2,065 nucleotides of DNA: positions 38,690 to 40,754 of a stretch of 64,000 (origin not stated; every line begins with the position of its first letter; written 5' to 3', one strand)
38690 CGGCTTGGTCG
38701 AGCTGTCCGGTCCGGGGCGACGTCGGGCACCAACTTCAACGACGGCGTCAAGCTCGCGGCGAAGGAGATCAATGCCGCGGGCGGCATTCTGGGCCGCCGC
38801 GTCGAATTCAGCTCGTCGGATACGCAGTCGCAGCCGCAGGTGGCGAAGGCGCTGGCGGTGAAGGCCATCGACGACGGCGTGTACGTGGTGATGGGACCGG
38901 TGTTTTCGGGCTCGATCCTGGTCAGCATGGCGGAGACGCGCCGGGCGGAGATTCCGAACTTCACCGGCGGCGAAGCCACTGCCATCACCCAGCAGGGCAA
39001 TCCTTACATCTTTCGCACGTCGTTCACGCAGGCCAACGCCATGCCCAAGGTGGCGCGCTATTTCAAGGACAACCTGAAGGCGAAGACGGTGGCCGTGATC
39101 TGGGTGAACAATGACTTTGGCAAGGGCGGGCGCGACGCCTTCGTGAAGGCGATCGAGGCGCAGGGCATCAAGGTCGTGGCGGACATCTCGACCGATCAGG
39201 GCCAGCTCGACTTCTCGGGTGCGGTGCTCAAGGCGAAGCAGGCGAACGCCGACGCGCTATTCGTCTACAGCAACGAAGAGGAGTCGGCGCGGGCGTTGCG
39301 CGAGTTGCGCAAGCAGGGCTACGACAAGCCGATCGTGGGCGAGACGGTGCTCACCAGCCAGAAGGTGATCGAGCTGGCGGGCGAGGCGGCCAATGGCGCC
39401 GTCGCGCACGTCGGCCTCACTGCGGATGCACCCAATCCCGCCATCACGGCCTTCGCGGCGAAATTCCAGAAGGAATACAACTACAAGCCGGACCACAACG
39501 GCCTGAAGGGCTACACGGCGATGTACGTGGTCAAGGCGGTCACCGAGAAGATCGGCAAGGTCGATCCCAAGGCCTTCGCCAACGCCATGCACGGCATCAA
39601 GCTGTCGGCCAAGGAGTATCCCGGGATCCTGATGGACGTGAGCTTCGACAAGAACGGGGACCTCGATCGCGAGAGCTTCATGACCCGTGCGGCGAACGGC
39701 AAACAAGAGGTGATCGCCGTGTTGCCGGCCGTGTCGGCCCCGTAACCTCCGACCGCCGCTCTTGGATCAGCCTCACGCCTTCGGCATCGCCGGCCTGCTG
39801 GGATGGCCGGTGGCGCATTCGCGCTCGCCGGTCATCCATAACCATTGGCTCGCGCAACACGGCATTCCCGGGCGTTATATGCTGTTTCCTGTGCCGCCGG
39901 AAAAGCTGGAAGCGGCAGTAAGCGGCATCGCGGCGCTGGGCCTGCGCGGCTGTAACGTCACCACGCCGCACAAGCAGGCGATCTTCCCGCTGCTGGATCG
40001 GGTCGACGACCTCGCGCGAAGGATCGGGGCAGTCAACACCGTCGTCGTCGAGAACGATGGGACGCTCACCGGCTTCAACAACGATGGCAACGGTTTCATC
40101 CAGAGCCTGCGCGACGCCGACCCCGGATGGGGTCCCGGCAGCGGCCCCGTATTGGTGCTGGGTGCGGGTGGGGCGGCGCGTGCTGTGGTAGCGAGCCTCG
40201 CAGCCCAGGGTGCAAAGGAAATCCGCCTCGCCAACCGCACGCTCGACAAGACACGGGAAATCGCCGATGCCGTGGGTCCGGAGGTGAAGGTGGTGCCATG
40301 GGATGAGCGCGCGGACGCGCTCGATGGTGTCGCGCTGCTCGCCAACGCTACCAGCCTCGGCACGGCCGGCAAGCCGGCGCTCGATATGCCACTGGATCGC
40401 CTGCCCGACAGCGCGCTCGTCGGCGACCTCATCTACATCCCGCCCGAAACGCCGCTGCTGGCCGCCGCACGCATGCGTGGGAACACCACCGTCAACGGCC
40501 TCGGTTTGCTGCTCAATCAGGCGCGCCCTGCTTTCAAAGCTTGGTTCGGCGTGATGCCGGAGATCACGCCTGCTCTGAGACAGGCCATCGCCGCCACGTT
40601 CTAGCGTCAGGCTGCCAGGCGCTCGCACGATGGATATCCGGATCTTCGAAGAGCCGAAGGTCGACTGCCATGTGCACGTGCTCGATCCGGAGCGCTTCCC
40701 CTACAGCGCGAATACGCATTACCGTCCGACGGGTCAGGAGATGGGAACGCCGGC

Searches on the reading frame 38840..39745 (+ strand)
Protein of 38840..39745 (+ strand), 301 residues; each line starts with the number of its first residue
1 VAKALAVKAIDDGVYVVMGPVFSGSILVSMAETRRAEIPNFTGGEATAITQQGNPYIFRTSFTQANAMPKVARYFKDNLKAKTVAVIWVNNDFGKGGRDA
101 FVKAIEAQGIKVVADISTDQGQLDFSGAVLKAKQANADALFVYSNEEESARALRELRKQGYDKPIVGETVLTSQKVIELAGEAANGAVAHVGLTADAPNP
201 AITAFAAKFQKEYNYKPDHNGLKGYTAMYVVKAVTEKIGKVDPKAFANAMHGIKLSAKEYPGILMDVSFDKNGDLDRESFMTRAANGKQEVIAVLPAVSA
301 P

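Call 78: search_protein_families(library=pfam, proteins=[window:38840-39745:+], max_evalue=0.001)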
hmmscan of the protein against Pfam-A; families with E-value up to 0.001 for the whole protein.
window:38840-39745:+ (301 aa): 3 families
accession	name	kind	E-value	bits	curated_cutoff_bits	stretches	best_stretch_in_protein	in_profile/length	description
PF13458.12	Peripla_BP_6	-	1.8e-44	153.3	31.7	1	2-286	57-341/343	Periplasmic binding protein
PF01094.35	ANF_receptor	-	5.4e-13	49.2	25.4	1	4-276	41-341/353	Receptor family ligand binding region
PF13433.12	Peripla_BP_5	-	5.7e-08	32.7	27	1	68-259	121-315/363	Periplasmic binding protein domain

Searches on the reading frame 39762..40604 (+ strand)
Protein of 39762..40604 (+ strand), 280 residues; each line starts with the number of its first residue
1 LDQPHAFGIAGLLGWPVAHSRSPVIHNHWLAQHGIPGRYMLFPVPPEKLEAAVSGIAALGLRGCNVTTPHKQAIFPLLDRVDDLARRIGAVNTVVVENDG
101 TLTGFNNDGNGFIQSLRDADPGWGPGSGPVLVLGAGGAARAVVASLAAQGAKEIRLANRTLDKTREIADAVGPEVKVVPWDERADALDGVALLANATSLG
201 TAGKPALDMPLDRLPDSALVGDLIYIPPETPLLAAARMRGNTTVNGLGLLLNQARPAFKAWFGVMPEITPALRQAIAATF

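Call 78: search_protein_families(library=pfam, proteins=[window:39762-40604:+], max_evalue=0.001)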
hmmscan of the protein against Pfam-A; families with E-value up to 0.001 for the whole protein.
window:39762-40604:+ (280 aa): 5 families
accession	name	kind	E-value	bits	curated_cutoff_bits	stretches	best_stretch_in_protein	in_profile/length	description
PF08501.16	Shikimate_dh_N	-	4.7e-30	104.1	27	1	12-94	1-83/83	Shikimate dehydrogenase substrate binding domain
PF01488.26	Shikimate_DH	-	9.1e-09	35.9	24.3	1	130-198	15-84/138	Shikimate / quinate 5-dehydrogenase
PF03807.23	F420_oxidored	-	4.9e-05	24.3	21.6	1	131-187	3-60/94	NADP oxidoreductase coenzyme F420-dependent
PF03435.24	Sacchrp_dh_NADP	-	0.00012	22.8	25.1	1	130-181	1-54/129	Saccharopine dehydrogenase NADP binding domain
PF18317.6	SDH_C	-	0.00012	22.2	25.8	1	246-270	1-25/31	Shikimate 5'-dehydrogenase C-terminal domain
